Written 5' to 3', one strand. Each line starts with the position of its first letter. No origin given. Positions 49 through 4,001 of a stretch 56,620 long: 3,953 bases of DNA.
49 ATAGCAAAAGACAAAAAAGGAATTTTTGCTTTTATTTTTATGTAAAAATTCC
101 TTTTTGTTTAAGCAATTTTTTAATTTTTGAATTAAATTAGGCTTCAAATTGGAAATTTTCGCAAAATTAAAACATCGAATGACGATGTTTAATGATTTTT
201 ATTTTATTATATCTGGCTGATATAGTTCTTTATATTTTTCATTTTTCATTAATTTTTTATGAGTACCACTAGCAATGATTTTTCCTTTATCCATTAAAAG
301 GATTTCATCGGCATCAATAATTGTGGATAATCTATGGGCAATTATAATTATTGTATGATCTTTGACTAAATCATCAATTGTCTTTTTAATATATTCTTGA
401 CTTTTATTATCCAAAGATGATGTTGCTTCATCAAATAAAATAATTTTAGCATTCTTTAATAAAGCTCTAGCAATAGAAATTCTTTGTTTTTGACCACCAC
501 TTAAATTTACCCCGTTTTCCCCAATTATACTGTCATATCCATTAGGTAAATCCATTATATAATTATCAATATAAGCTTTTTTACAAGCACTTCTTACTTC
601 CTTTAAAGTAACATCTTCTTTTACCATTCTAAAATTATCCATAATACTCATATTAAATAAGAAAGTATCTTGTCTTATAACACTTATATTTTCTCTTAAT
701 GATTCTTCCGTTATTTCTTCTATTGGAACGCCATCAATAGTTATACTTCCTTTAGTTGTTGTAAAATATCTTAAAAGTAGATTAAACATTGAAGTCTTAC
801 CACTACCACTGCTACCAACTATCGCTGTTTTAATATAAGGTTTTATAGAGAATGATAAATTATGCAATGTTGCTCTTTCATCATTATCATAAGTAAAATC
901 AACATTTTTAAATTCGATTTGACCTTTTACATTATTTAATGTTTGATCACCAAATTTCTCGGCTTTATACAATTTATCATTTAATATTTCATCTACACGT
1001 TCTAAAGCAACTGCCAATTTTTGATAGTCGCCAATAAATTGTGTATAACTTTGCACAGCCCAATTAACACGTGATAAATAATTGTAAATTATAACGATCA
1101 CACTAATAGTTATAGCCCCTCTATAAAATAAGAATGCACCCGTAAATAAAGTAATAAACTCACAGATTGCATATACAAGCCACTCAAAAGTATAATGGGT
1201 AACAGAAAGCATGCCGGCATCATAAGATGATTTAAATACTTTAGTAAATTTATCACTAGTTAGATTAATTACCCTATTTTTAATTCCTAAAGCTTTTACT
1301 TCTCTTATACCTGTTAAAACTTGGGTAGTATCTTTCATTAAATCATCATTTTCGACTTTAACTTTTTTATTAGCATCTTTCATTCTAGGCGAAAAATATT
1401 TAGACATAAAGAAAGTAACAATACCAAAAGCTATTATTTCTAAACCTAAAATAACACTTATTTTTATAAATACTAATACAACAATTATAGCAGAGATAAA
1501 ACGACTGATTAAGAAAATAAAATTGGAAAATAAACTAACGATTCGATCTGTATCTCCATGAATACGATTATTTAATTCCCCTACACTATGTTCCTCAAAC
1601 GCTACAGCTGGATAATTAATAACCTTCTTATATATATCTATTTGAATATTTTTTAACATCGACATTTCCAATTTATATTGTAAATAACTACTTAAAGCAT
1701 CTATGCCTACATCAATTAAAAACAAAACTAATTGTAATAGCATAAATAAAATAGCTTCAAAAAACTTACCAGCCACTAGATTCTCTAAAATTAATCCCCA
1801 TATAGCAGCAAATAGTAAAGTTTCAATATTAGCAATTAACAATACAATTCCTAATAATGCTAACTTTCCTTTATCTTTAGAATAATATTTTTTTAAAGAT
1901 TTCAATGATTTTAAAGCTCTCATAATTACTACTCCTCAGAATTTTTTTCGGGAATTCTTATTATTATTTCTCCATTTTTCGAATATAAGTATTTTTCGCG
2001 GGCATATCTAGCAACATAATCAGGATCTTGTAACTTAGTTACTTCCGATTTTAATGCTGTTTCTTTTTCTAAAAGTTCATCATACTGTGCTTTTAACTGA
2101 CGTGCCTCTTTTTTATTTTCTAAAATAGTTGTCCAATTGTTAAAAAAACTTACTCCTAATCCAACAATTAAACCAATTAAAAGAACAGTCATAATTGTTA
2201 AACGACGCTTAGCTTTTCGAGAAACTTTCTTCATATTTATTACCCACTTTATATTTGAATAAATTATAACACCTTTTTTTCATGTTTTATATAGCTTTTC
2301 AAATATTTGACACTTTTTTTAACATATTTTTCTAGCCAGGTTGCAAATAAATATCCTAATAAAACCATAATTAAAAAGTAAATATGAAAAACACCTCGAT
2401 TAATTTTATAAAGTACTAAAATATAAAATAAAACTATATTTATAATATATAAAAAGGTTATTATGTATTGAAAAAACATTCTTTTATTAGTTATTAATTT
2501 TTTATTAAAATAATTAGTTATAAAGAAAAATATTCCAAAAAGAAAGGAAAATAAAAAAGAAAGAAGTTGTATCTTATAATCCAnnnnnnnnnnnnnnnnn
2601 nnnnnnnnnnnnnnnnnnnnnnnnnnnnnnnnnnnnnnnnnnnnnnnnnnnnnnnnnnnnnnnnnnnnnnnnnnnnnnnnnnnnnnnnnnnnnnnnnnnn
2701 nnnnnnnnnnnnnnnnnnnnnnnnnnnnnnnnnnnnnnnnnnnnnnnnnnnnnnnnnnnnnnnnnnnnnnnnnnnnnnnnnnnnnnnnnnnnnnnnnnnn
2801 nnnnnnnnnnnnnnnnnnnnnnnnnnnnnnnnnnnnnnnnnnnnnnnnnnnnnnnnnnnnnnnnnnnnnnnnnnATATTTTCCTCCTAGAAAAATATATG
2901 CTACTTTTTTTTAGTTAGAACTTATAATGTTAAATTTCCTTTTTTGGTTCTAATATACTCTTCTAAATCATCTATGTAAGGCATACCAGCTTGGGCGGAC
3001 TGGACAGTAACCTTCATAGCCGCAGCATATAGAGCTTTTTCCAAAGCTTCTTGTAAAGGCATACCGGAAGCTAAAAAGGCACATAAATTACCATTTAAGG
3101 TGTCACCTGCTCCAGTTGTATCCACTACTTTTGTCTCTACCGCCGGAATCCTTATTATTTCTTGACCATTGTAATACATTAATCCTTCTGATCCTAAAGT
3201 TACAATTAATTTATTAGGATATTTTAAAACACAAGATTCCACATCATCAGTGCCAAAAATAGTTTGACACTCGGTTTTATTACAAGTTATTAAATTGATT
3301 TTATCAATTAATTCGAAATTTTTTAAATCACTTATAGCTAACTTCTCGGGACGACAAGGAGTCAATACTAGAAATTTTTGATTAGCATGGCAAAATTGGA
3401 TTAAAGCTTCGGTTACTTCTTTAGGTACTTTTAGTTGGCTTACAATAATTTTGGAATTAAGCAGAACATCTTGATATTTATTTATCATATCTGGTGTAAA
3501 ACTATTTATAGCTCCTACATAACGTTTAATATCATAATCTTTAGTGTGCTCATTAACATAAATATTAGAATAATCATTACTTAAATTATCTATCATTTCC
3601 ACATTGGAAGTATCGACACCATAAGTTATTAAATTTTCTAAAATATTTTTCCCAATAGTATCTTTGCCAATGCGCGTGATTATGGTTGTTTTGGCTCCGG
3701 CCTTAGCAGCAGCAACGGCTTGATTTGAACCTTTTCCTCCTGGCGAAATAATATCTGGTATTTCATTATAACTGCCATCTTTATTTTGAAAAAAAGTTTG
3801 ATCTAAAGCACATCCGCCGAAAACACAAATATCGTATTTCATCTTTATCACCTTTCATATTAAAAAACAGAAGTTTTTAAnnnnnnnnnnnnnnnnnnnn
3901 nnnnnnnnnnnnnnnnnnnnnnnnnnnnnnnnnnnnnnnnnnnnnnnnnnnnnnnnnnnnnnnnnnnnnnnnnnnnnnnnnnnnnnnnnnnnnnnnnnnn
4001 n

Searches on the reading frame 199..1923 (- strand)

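Call 8: search_protein_families(library=pfam, proteins=[window:199-1923:-], max_evalue=0.00001)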
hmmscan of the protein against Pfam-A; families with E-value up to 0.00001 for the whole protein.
window:199-1923:- (574 aa): 3 families
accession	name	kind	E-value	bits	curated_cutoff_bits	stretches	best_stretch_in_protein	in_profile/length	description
PF00005.33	ABC_tran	-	8.5e-31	107.8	25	1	353-502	1-137/137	ABC transporter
PF00664.28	ABC_membrane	-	4.6e-28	99.1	28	1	23-289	3-273/274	ABC transporter transmembrane region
PF02463.25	SMC_N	-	4.2e-08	33.3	40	1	366-544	27-211/220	RecF/RecN/SMC N terminal domain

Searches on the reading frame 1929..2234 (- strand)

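Call 51: search_protein_families(library=pfam, proteins=[window:1929-2234:-], max_evalue=0.00001)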
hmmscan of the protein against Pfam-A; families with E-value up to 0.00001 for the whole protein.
window:1929-2234:- (101 aa): 1 family
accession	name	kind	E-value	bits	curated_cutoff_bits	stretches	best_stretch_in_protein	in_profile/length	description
PF04977.20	DivIC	-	1.4e-19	70.1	28.9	1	19-97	1-80/80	Septum formation initiator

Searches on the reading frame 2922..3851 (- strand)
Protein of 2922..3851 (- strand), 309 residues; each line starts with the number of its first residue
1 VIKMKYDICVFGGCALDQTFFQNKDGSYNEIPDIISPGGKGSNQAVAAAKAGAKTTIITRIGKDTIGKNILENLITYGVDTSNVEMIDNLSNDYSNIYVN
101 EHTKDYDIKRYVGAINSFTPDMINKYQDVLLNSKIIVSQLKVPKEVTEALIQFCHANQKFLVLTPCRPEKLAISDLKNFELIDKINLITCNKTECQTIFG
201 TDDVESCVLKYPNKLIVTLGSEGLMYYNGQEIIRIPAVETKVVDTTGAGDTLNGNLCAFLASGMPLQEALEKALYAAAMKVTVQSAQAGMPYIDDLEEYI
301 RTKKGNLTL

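Call 8: search_protein_families(library=pfam, proteins=[window:2922-3851:-], max_evalue=0.00001)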
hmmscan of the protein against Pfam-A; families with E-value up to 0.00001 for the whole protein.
window:2922-3851:- (309 aa): 1 family
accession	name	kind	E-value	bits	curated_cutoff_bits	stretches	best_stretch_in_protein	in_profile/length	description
PF00294.29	PfkB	-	1.3e-47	163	25.8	1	8-291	4-300/302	pfkB family carbohydrate kinase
